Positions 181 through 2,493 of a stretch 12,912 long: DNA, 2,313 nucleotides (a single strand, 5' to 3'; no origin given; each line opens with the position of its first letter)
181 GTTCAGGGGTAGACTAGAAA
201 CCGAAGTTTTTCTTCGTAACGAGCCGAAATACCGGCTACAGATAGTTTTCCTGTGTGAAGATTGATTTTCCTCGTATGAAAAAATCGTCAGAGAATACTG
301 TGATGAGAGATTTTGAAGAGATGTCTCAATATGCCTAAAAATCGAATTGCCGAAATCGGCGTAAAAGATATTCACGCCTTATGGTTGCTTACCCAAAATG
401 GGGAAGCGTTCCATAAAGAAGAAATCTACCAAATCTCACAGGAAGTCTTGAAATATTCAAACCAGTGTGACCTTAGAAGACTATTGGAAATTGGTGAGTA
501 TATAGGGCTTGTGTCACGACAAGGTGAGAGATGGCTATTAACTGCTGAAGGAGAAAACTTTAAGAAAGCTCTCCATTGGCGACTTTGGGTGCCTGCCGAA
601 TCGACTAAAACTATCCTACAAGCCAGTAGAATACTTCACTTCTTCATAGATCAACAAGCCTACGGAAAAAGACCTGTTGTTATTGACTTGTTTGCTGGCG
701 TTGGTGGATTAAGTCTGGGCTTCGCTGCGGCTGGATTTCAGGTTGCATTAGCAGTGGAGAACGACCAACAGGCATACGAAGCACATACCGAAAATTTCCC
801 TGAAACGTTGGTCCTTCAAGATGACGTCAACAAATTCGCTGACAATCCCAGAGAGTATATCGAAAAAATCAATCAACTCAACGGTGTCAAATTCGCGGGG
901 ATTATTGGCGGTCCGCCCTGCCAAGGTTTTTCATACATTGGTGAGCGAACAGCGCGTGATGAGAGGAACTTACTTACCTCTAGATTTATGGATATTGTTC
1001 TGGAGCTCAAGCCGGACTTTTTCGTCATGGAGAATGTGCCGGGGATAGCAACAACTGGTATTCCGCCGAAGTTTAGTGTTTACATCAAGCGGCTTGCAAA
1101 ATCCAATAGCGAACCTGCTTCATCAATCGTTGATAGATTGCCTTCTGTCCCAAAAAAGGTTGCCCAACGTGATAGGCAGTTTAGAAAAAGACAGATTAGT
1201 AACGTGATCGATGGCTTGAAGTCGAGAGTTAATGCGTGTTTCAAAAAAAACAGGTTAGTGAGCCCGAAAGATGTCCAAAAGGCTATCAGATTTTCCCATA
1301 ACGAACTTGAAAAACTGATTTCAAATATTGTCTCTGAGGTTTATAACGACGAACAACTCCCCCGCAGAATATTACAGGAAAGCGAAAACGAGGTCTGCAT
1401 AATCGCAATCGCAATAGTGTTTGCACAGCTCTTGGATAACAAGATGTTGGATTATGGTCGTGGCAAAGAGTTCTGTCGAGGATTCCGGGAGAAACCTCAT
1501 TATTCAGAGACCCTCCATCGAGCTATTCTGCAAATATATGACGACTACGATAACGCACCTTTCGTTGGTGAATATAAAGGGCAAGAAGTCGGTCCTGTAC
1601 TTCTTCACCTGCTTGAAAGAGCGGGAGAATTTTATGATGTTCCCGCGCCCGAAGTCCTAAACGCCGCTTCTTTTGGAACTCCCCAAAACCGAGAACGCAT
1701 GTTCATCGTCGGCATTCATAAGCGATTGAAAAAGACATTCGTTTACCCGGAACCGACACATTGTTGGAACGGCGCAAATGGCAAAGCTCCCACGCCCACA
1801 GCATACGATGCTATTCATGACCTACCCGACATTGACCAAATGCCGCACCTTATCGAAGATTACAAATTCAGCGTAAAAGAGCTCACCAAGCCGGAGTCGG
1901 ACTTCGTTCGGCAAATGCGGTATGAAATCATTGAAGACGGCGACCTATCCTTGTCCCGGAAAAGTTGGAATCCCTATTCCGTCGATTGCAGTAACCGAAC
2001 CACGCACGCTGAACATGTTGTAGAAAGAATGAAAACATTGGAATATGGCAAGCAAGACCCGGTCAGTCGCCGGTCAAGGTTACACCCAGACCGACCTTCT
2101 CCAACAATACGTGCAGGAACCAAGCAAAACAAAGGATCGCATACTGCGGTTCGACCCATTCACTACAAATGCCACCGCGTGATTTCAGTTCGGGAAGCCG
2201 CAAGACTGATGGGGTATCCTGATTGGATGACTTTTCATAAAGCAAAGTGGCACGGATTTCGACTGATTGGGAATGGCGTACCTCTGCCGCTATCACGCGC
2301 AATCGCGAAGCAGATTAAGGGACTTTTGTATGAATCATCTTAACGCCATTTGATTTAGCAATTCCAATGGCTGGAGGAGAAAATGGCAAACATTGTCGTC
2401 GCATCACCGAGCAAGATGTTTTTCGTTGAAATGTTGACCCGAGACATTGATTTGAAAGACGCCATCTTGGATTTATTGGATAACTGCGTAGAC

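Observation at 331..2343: C5-MTase with a ~210-aa basic insertion between motifs VI and VIII plus an N-terminal wHTH-like extension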

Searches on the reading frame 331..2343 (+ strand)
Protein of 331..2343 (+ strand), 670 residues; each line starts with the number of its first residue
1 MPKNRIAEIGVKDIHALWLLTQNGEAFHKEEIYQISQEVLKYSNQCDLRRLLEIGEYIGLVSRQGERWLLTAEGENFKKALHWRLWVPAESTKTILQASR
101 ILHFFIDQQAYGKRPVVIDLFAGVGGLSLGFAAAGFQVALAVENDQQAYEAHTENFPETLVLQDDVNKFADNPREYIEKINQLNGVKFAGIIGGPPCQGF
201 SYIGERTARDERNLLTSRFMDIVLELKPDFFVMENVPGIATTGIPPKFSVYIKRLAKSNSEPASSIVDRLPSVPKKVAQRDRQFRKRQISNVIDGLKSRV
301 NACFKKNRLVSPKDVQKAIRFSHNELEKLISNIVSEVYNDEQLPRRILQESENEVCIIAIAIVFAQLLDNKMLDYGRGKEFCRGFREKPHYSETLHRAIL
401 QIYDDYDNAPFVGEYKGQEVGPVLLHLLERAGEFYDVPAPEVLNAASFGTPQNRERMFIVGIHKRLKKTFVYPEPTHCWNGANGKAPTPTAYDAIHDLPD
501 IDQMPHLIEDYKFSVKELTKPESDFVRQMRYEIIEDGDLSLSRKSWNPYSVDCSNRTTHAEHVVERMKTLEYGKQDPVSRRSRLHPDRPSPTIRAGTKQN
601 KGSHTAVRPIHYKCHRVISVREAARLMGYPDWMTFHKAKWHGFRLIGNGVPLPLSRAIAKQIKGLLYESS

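Call 3: search_protein_families(library=pfam, proteins=[window:331-2343:+], max_evalue=0.1)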
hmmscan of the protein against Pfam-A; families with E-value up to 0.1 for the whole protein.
window:331-2343:+ (670 aa): 4 families
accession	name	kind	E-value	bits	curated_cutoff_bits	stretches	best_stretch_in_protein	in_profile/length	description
PF00145.23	DNA_methylase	-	3.1e-58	198.2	22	2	117-256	3-131/324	C-5 cytosine-specific DNA methylase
PF03602.21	Cons_hypoth95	-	8.4e-05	22.7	24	1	109-179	37-106/182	Conserved hypothetical protein 95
PF09445.16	Methyltransf_15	-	0.0038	17.3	22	1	116-206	3-90/165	RNA cap guanine-N2 methyltransferase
PF02475.24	TRM5-TYW2_MTfase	-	0.056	13.8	28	0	115-155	38-79/164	TRM5/TYW2 methyltransferase domain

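Call 4: search_protein_families(library=padloc, proteins=[window:331-2343:+], max_evalue=0.1)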
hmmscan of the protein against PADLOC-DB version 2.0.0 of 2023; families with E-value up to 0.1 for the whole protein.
window:331-2343:+ (670 aa): 62 families (the best 25 are shown)
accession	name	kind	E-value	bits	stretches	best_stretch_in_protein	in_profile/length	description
PDLC03326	MTase_II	-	1.5e-101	338.5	2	427-666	141-376/412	Type II methyltransferase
PDLC03378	MTase_II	-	3e-73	245.1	2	427-668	135-332/344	Type II methyltransferase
PDLC03234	MTase_II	-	1e-70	236.9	2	114-243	4-129/375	Type II methyltransferase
PDLC00033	DruM2|DruM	-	5.8e-57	191.6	2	116-241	23-146/368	DNA cytosine methylase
PDLC03272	MTase_II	-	3.3e-55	185.9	2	64-257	20-206/407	Type II methyltransferase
PDLC00026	DruM2|DruM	-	4.8e-51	172.3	2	115-255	5-136/336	DNA cytosine methylase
PDLC02648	DrmMII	-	5.7e-48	161.9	2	438-662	201-447/468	DrmMII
PDLC00030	DruM2|DruM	-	8.6e-48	161.4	2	114-242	5-139/380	DNA cytosine methylase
PDLC03237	MTase_II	-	1.2e-46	157.1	3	115-241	794-921/1036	Type II methyltransferase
PDLC02650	DrmMII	-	7.6e-44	148.3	2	117-241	11-138/435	DrmMII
PDLC03307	MTase_II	-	1.3e-40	137.8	2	118-256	4-127/382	Type II methyltransferase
PDLC03225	MTase_II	-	3.6e-38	129.7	2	113-268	6-166/615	Type II methyltransferase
PDLC02656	DrmMII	-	6.8e-38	128.7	3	117-242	7-141/491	DrmMII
PDLC00027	DruM2|DruM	-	1.8e-37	127.6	3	117-242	14-127/361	DNA cytosine methylase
PDLC03232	MTase_II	-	5.5e-37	125.7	3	442-668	226-462/465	Type II methyltransferase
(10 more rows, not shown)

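Call 5: search_protein_families(library=ncbifam, proteins=[window:331-2343:+], max_evalue=0.1)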
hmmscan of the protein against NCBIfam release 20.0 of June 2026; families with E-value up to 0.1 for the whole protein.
window:331-2343:+ (670 aa): 6 families
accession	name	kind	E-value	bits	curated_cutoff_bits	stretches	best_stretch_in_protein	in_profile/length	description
TIGR00675.1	dcm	superfamily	5.7e-48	164.2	100.65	2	117-258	1-132/329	DNA (cytosine-5-)-methyltransferase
NF007772.0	PRK10458.1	subfamily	2e-07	29.9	710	1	117-204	91-186/472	DNA cytosine methylase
NF046099.1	RSP_2647_MTase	equivalog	0.0017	17.3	600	1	103-196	209-298/391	RSP_2647 family RNA methyltransferase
TIGR00095.1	TIGR00095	equivalog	0.0023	17.6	117.5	1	116-196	55-133/194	16S rRNA (guanine(966)-N(2))-methyltransferase RsmD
NF047823.1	tRNAwyosTaw2Pyroc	equivalog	0.016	14.6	550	1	116-176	128-187/277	tRNA(Phe) (4-demethylwyosine(37)-C(7)) aminocarboxypropyltransferase Taw2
TIGR00406.1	prmA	equivalog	0.053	12.9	183.15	1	113-169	159-214/288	50S ribosomal protein L11 methyltransferase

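Call 6: search_solved_structures(query=window:331-2343:+, max_evalue=0.001, show_alignments=3)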
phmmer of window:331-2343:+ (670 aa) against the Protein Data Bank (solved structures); distinct sequences matched with E-value up to 0.001: 46.
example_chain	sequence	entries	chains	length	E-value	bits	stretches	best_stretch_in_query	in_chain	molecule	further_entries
3g7u_A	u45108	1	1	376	2e-65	224.9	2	434-668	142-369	Cytosine-specific methyltransferase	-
1dct_A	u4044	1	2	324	5.2e-26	94.6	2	117-240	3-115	PROTEIN (MODIFICATION METHYLASE HAEIII)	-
3ubt_Y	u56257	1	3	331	9.3e-25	90.5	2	117-240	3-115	Modification methylase HaeIII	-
5guv_A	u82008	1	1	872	8.5e-19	70.8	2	117-238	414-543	DNA (cytosine-5)-methyltransferase 1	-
3pt9_A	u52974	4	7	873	8.8e-19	70.8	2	117-238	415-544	DNA (cytosine-5)-methyltransferase 1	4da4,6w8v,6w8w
3pt6_A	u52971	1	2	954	1.2e-18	70.4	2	117-238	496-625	DNA (cytosine-5)-methyltransferase 1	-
5wy1_A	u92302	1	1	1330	3.5e-18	68.8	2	117-238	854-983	DNA (cytosine-5)-methyltransferase 1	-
3av4_A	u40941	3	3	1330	3.5e-18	68.8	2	117-238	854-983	DNA (cytosine-5)-methyltransferase 1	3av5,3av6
5gut_A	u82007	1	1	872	6.6e-18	67.9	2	117-239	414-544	DNA (cytosine-5)-methyltransferase 1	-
6x9i_A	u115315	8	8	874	8.9e-17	64.1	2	117-239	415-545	DNA (cytosine-5)-methyltransferase 1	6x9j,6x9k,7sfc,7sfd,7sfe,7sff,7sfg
9v36_A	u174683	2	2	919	9.7e-17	64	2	117-239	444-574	DNA (cytosine-5)-methyltransferase 1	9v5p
3pta_A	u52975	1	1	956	1.1e-16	63.8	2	117-239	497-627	DNA (cytosine-5)-methyltransferase 1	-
3swr_A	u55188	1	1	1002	1.3e-16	63.6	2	117-239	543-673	DNA (cytosine-5)-methyltransferase 1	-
4yoc_A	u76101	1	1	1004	1.3e-16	63.6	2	117-239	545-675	DNA (cytosine-5)-methyltransferase 1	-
9z07_A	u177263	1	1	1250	2.8e-16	62.5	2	117-239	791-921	DNA (cytosine-5)-methyltransferase 1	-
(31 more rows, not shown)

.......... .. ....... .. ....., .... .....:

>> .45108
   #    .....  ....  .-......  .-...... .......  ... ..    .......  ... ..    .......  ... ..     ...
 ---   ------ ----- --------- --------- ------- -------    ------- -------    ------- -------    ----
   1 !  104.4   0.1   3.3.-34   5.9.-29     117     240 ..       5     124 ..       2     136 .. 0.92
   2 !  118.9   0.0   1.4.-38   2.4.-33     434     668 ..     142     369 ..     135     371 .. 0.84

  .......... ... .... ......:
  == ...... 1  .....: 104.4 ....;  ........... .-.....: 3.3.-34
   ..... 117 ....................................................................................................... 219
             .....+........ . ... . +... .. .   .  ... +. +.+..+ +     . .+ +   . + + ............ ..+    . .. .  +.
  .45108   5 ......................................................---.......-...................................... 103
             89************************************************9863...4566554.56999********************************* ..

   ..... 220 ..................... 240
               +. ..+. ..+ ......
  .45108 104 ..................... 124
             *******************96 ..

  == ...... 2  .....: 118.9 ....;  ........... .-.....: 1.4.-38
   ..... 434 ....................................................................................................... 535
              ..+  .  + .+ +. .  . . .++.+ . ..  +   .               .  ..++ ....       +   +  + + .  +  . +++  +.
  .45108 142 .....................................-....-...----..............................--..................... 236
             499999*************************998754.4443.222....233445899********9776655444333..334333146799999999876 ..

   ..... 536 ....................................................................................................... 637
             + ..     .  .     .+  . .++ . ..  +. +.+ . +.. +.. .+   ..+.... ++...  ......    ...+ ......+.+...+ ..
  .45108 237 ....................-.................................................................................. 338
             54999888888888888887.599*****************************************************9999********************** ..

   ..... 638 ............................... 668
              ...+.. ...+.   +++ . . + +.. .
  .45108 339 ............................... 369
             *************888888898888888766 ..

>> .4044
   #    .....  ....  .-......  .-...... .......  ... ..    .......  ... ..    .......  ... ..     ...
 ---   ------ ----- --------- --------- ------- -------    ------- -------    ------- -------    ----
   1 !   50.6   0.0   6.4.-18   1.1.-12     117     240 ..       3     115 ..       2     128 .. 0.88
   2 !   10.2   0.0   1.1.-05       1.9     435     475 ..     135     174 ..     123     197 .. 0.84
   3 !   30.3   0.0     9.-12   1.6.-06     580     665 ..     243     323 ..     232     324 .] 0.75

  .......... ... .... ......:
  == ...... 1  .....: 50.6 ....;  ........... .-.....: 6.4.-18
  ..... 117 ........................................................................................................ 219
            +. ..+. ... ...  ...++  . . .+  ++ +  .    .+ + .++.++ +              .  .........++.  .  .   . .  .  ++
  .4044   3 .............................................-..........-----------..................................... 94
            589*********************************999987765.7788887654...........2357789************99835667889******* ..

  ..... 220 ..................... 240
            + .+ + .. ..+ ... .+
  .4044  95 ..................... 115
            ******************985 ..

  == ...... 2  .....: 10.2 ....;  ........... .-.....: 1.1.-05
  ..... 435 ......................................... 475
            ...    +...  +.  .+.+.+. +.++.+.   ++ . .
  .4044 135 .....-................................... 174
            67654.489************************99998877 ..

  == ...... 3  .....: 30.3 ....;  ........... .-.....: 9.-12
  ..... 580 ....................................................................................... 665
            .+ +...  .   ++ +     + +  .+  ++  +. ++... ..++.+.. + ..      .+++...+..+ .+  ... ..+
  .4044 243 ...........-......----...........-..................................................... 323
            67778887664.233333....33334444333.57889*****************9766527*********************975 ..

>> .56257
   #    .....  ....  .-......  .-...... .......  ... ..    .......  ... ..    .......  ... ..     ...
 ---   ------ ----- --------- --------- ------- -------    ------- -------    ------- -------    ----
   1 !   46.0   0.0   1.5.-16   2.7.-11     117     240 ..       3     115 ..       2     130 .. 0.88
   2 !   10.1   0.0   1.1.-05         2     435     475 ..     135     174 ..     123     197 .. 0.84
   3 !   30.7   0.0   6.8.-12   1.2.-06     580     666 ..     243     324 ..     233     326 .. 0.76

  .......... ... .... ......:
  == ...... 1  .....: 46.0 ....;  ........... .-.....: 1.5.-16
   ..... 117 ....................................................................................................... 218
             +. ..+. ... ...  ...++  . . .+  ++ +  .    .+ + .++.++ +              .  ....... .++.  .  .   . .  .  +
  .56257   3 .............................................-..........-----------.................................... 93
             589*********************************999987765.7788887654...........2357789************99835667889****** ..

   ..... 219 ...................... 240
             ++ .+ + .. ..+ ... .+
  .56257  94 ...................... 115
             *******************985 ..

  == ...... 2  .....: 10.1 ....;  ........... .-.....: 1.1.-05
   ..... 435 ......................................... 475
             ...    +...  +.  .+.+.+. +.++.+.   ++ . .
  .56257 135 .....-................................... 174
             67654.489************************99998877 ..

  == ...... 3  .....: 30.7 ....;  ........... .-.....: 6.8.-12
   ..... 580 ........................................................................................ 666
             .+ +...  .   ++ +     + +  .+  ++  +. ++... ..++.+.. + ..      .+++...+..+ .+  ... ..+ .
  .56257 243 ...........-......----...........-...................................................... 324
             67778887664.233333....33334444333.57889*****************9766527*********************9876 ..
